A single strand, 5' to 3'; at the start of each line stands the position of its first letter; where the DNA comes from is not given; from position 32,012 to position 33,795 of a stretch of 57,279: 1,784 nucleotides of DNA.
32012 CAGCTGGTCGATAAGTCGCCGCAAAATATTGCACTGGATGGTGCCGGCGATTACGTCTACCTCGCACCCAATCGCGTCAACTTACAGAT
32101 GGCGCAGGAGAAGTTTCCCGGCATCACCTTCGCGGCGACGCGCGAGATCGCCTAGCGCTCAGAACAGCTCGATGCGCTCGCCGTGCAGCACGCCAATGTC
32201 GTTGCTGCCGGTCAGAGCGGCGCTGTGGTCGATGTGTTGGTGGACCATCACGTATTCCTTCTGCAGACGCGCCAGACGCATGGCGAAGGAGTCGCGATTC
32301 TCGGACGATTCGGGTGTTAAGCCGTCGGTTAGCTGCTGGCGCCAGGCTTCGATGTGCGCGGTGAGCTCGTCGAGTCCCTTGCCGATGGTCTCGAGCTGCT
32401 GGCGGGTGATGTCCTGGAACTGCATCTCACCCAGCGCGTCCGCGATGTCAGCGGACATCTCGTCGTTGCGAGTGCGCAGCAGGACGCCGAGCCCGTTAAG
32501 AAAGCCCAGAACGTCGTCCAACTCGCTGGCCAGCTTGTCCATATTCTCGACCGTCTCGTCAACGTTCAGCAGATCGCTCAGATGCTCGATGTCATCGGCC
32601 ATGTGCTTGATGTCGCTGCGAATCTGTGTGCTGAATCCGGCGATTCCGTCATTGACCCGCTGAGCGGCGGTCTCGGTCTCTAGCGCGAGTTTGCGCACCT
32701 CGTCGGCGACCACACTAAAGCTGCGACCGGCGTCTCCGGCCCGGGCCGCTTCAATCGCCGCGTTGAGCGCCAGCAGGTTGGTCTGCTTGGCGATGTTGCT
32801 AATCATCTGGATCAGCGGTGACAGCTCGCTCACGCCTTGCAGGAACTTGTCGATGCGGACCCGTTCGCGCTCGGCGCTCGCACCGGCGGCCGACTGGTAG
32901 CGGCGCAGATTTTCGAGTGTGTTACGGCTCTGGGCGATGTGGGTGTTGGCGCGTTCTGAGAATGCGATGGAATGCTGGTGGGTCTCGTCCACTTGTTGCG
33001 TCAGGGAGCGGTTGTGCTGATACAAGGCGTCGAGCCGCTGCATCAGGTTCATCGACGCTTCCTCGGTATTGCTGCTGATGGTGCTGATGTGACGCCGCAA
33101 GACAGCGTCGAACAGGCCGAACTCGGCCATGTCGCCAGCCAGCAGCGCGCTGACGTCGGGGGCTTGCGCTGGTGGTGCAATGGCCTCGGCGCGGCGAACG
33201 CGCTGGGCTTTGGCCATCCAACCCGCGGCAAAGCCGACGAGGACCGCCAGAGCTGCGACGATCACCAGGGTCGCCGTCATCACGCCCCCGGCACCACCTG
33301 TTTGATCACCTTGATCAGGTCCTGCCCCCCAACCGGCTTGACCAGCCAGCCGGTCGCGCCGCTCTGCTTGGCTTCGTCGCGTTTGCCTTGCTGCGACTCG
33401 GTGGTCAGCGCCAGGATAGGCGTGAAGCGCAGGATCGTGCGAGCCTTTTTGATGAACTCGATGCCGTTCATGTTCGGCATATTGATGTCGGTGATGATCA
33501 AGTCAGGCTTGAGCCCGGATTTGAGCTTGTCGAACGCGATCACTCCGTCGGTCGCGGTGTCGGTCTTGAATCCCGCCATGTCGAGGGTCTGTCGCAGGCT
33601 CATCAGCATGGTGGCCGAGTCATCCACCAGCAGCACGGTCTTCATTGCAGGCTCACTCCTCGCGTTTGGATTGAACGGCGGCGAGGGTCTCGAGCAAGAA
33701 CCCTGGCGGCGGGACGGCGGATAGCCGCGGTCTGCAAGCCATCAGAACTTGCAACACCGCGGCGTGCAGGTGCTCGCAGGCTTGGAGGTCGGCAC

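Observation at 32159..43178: Ten-gene F9-like chemosensory operon syntenic with Vibrio cholerae chemotaxis cluster I (function unknown)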

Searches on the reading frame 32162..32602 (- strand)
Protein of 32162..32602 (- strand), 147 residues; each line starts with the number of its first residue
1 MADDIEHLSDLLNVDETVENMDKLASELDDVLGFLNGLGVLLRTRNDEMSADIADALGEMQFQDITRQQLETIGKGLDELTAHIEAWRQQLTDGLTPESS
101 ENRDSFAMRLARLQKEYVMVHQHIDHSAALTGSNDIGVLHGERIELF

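Call 57: search_protein_families(library=pfam, proteins=[window:32162-32560:-], max_evalue=10)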
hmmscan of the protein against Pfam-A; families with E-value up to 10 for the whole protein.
window:32162-32560:- (133 aa): 3 families
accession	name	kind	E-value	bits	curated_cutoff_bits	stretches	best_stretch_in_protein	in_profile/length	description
PF19962.4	EAD9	-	0.023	14.9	25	1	90-112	9-31/62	Effector-associated domain 9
PF04513.17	Baculo_PEP_C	-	0.025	15.1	38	1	7-72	40-103/140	Baculovirus polyhedron envelope protein, PEP, C terminus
PF01544.23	CorA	-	0.033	14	27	1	44-112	104-169/292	CorA-like Mg2+ transporter protein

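Call 77: search_dna_similar(query=window:32162-32602:-, collection=plasmids, mode=protein, max_rows=40, max_evalue=1)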
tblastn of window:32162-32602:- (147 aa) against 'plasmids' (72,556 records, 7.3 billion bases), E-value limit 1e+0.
Records with a match: 3; places in all: 3; records where one place covers at least 80% of the query: 0.
Best place of each record, by identity: <60% 3.
By first word of the organism name: Methylosinus 2; Sphaerotilus 1.
By predicted mobility (MOB-suite, as given by PLSDB): non-mobilizable 3.
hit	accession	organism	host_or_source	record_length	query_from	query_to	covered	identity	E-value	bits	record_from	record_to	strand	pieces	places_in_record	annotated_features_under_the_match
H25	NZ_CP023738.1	Methylosinus trichosporium OB3b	isolate,soil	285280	46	147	69%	34.3%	5e-4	46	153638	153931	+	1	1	methyl-accepting chemotaxis protein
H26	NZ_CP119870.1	Methylosinus trichosporium OB3b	Whole Organism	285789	46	147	69%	34.3%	5e-4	46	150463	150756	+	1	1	methyl-accepting chemotaxis protein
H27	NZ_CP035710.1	Sphaerotilus sulfidivorans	cell culture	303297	49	127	54%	34.2%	8e-3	42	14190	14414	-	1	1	methyl-accepting chemotaxis protein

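Call 78: find_homologous_proteins(query=A4, max_evalue=0.001)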
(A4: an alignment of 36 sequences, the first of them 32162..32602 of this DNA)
Query A4 (36 sequences) (147 aa, profile of the alignment): 52 proteins with E <= 0.001 among 1820 candidates.
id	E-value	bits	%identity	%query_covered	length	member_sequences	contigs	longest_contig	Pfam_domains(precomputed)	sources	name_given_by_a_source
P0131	6.5e-38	148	29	50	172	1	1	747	-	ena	-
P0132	3.5e-37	146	32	41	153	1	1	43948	-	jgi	-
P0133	1.7e-36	143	25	48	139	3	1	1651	-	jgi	jgi:methyl-accepting chemotaxis protein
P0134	2.5e-36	143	27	52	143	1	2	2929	-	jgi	jgi:methyl-accepting chemotaxis protein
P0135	3.6e-36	142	26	42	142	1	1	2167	-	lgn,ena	-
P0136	1.3e-35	140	25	51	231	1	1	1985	PF00015.27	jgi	jgi:methyl-accepting chemotaxis protein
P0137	3.2e-35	139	31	41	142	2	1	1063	-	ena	-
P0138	9.2e-35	138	30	45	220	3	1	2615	PF00015.27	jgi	jgi:methyl-accepting chemotaxis protein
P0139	1.9e-34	137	32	39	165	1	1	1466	-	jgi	-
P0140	3.8e-34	136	34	50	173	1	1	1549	-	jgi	jgi:methyl-accepting chemotaxis protein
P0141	7.0e-34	135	27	63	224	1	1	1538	PF00015.27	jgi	jgi:methyl-accepting chemotaxis protein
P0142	9.5e-34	134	30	50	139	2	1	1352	-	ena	-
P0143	2.2e-33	133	20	100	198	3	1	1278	PF00015.27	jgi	jgi:methyl-accepting chemotaxis protein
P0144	2.9e-33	133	22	88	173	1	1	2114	-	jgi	jgi:methyl-accepting chemotaxis protein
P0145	4.8e-33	132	26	42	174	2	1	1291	-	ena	-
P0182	3.6e-5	42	52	14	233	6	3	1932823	PF28017.1,PF04344.19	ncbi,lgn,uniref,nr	ncbi:hypothetical protein [Helicobacter canis]|uniref:Chemotaxis protein n=1 Tax=Helicobacter canis 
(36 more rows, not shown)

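Call 84: search_solved_structures(query=A4, max_evalue=10, show_alignments=3)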
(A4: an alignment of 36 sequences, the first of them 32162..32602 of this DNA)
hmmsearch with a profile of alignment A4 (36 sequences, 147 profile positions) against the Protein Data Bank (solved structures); distinct sequences matched with E-value up to 10: 45.
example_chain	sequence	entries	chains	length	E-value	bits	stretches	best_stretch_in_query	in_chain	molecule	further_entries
8qae_A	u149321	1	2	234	3.5e-05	27.1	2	72-117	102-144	sc-apCC-6-SLLA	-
9r1o_A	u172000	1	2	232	0.015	18.6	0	9-72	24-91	sc-apCC-6-DPH-NR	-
4tql_A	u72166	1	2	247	0.017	18.4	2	27-116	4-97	Three helix bundle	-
7zr2_A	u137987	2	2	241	0.027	17.8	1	15-112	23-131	Spike protein S2',Chimeric protein mimic of SARS-CoV-2 Spike HR1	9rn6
2m1n_A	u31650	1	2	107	0.079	16.2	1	73-133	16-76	Type III secretion system filament chaperone CesA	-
4uos_A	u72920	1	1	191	0.11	15.8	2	14-64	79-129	DESIGNED HELICAL BUNDLE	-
4xa3_A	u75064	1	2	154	0.12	15.6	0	72-120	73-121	Gp7-MYH7(1361-1425)-Eb1 chimera protein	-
2jua_A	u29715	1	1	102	0.14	15.4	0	21-61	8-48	de novo protein S836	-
7x45_A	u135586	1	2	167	0.14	15.4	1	6-52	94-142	Interferon gamma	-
7wxz_A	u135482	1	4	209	0.16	15.2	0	17-62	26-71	Spike protein S2'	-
8x7x_C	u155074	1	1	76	0.2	14.9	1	18-77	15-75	HR1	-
9y5f_B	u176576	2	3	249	0.21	14.9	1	6-60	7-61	sc-t-SNARE-5.s.8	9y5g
5zuv_A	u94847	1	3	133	0.23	14.7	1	31-120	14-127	Spike glycoprotein,Spike glycoprotein,inhibitor EK1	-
4psl_A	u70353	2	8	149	0.33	14.2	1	12-58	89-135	ssDNA binding protein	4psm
1ujw_B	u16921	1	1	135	0.33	14.2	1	9-60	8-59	Colicin E3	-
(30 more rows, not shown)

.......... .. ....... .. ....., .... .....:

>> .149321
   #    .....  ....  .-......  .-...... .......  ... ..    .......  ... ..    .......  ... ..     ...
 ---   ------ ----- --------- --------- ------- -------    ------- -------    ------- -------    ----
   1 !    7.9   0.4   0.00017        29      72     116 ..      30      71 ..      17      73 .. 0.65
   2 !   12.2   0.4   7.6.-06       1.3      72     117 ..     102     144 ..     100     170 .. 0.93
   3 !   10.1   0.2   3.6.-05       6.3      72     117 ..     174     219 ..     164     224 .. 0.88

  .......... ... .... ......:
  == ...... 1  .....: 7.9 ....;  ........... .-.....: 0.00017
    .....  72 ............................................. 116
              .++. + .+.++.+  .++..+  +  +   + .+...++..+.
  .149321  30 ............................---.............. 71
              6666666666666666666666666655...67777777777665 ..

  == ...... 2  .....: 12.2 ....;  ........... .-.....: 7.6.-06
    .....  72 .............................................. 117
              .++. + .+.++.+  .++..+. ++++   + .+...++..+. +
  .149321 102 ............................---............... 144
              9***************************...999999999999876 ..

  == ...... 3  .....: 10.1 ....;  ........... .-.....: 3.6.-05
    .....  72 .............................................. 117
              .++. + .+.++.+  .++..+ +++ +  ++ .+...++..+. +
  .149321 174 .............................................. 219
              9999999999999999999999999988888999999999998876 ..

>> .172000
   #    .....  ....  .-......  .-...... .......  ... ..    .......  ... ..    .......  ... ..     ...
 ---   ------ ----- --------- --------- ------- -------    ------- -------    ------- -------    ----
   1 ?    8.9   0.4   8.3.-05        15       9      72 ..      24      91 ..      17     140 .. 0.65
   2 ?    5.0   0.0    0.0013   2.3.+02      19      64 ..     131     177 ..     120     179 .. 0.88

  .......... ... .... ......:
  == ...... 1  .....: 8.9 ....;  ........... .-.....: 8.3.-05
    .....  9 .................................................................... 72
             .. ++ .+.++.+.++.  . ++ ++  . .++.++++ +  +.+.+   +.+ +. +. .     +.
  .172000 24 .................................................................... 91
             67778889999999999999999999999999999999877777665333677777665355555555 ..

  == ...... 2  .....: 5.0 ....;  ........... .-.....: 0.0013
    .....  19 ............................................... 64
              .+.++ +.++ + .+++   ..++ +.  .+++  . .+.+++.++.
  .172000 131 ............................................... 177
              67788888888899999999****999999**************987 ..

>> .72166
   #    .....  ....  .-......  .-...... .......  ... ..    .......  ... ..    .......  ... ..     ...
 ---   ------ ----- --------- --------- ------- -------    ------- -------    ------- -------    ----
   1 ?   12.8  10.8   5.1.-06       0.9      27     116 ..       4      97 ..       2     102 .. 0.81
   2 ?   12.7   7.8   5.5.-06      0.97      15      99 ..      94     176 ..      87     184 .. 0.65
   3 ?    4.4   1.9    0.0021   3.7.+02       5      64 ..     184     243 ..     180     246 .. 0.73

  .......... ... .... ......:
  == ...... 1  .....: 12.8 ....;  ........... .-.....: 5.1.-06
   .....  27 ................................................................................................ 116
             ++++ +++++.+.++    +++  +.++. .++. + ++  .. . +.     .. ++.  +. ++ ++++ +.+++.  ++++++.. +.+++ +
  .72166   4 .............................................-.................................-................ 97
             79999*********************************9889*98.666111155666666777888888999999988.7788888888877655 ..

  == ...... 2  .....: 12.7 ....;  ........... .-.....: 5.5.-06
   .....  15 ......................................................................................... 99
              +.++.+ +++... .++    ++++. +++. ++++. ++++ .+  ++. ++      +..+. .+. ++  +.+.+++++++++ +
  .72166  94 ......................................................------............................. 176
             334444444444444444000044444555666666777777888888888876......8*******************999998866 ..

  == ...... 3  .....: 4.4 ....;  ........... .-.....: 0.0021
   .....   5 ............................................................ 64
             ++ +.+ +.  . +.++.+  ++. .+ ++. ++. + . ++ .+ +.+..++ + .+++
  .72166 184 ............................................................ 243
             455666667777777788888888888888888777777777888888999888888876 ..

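Call 85: search_protein_families(library=pfam, proteins=[P0182], max_evalue=0.01)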
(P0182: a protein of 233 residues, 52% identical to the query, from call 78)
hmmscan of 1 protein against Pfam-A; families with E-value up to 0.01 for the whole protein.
P0182 (233 aa): 2 families
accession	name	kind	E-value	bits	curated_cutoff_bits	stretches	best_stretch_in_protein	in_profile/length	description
PF04344.18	CheZ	-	1.9e-05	25.1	30.7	1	69-198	40-159/203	Chemotaxis phosphatase, CheZ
PF11467.13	LEDGF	-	0.0037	17.3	26.3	0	151-202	23-73/120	Lens epithelium-derived growth factor (LEDGF)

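Call 104: search_protein_representatives(alignment_id=A8)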
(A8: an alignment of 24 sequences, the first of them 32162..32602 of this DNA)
Query: 24 sequences, 143 profile positions. Proteins with E-value up to 0.001 (for the whole library): 1501; up to 1e-10: 404; up to 1e-30: 69. The best 150 are listed.
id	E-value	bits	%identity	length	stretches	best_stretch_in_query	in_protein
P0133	6.7e-48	178.6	-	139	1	6-143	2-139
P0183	1.7e-44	167.6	-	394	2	3-143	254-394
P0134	2.8e-44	166.9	-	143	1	1-143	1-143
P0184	6.6e-44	165.7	-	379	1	1-143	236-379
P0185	1.3e-43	164.7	-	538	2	1-143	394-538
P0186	4.3e-43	163.0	-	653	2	4-143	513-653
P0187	4.6e-43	162.9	-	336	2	7-143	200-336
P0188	4.7e-42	159.7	-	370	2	1-143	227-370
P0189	5.8e-42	159.4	-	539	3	1-143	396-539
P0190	9.0e-42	158.7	-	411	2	2-143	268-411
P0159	9.0e-42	158.7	-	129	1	16-143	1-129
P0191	9.7e-42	158.6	-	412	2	1-143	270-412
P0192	1.6e-41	157.9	-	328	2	1-143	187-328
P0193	2.0e-41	157.6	-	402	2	1-143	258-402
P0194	5.6e-41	156.2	-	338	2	10-143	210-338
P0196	1.7e-40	154.6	-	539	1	2-143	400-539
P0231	5.4e-33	130.3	-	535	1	1-143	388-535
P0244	3.0e-30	121.4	-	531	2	1-143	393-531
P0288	1.5e-24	102.9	-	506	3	1-143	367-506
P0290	5.1e-24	101.2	-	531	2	2-143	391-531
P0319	4.9e-21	91.5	-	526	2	15-143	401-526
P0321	1.4e-20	90.0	-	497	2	1-116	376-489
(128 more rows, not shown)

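Call 105: search_protein_families(library=pfam, proteins=[P0185, P0186, P0189, P0196, P0231, P0244, P0290, P0319, P0288, P0321], max_evalue=0.001)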
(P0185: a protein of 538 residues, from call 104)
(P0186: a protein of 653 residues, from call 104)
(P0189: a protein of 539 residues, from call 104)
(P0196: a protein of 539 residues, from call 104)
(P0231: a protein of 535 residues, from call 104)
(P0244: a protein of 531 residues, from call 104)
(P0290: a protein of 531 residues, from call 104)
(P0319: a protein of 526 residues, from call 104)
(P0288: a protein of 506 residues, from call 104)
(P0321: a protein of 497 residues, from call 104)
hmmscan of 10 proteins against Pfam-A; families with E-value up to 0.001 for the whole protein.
P0185 (538 aa): 1 family
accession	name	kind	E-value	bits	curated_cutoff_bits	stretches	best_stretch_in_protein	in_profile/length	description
PF00015.26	MCPsignal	-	2.2e-18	67.1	34.6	1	328-458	36-164/172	Methyl-accepting chemotaxis protein (MCP) signalling domain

P0186 (653 aa): 1 family
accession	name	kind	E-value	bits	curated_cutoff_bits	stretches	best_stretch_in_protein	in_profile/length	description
PF00015.26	MCPsignal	-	4.1e-28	98.8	34.6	2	425-575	31-166/172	Methyl-accepting chemotaxis protein (MCP) signalling domain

P0189 (539 aa): 1 family
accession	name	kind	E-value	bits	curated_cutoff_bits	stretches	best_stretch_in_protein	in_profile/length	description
PF00015.26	MCPsignal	-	3.9e-21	76.1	34.6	1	317-424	26-128/172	Methyl-accepting chemotaxis protein (MCP) signalling domain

P0196 (539 aa): 3 families
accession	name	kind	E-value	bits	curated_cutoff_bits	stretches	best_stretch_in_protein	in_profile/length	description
PF00015.26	MCPsignal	-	1.6e-20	74.1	34.6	1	315-404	21-107/172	Methyl-accepting chemotaxis protein (MCP) signalling domain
PF05335.18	DUF745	-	0.00023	21.4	33.3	0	272-360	91-179/183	Protein of unknown function (DUF745)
PF05010.19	TACC_C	-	0.00044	20.5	29.9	0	423-517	25-113/201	Transforming acidic coiled-coil-containing protein (TACC), C-terminal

P0231 (535 aa): 1 family
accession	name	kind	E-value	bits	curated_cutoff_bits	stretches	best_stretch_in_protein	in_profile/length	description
PF00015.26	MCPsignal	-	9.7e-21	74.8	34.6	1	317-440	31-146/172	Methyl-accepting chemotaxis protein (MCP) signalling domain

P0244 (531 aa): 1 family
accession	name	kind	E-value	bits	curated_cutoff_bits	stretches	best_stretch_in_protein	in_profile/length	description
PF00015.26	MCPsignal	-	1.2e-17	64.8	34.6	1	279-413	12-120/172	Methyl-accepting chemotaxis protein (MCP) signalling domain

P0290 (531 aa): 1 family
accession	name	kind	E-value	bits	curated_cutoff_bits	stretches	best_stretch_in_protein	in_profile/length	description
PF00015.26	MCPsignal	-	5.6e-21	75.6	34.6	1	307-428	22-142/172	Methyl-accepting chemotaxis protein (MCP) signalling domain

P0319 (526 aa): 2 families
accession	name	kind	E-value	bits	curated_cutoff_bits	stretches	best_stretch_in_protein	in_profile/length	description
PF00015.26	MCPsignal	-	4.2e-27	95.5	34.6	1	302-438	18-163/172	Methyl-accepting chemotaxis protein (MCP) signalling domain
PF04108.17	ATG17_like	-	0.00015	21.8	43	0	286-450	38-254/355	Autophagy protein ATG17-like domain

P0288 (506 aa): 1 family
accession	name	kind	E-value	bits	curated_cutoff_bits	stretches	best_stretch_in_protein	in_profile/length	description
PF00015.26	MCPsignal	-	7.5e-20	71.9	34.6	1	285-393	20-133/172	Methyl-accepting chemotaxis protein (MCP) signalling domain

P0321 (497 aa): 1 family
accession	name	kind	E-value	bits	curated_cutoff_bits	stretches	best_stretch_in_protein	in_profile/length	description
PF00015.26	MCPsignal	-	3e-20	73.2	34.6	1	294-399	23-123/172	Methyl-accepting chemotaxis protein (MCP) signalling domain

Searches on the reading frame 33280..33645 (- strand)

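Call 4: search_protein_families(library=pfam, proteins=[window:33280-33645:-], max_evalue=0.01)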
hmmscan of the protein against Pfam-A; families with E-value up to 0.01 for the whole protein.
window:33280-33645:- (121 aa): 1 family
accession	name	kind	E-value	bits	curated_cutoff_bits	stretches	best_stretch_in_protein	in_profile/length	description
PF00072.30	Response_reg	-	3.8e-25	88.6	30.2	1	4-114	1-110/111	Response regulator receiver domain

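Call 5: search_protein_families(library=ncbifam, proteins=[window:33280-33645:-], max_evalue=0.01)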
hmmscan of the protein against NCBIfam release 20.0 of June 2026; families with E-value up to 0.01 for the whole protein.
window:33280-33645:- (121 aa): 95 families (the best 25 are shown)
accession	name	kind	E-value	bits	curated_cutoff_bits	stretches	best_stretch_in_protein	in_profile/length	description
NF007901.0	PRK10610.1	equivalog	1.5e-17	63.9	189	1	4-110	8-116/129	chemotaxis response regulator CheY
NF007969.0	PRK10693.1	equivalog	3.9e-17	62.3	329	1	2-114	8-117/337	two-component system response regulator RssB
NF007420.1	PRK09959.1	equivalog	8e-17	60.1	1995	1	3-108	960-1064/1197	acid-sensing system histidine kinase EvgS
NF008099.0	PRK10841.1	equivalog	3.6e-16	58.1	920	1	3-113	826-935/949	two-component system sensor histidine kinase RcsC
TIGR01818.1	ntrC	equivalog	2.2e-15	56.4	558.6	1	4-117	1-113/463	nitrogen regulation protein NR(I)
NF045944.1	ResRegRpaBCyano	equivalog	3.9e-15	55.8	330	1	5-117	1-111/229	response regulator transcription factor RpaB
NF041734.1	resp_reg_RppA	equivalog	5.8e-15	55.3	250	1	4-114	3-114/229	two-component system response regulator RppA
NF008199.0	PRK10955.1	equivalog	9.2e-15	55.2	341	1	1-117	1-114/232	envelope stress response regulator transcription factor CpxR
NF007935.0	PRK10651.1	equivalog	1.3e-14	53.9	250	1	2-120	7-126/216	two-component system response regulator NarL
NF012023.0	PRK15479.1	equivalog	1.8e-14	53.8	337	1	4-110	3-108/224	transcriptional regulator TctD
NF046022.1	RespRegCpdRBruc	equivalog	1.8e-14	53.7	180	1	1-120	1-119/120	cell cycle two-component system response regulator CpdR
NF006900.1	PRK09390.1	equivalog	2.7e-14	53.2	255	1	3-117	6-119/203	response regulator FixJ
NF041367.1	CheY_Halo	equivalog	2.9e-14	53.4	200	1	4-118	1-114/114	chemotaxis protein CheY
NF041733.1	resp_reg_CseB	equivalog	2.9e-14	53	350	1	3-117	2-114/228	two-component system response regulator CseB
NF053512.1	nitric_RR_NosR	exception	5.8e-14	51.9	400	1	4-117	1-114/422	response regulator c-di-GMP phosphodiesterase, NosR family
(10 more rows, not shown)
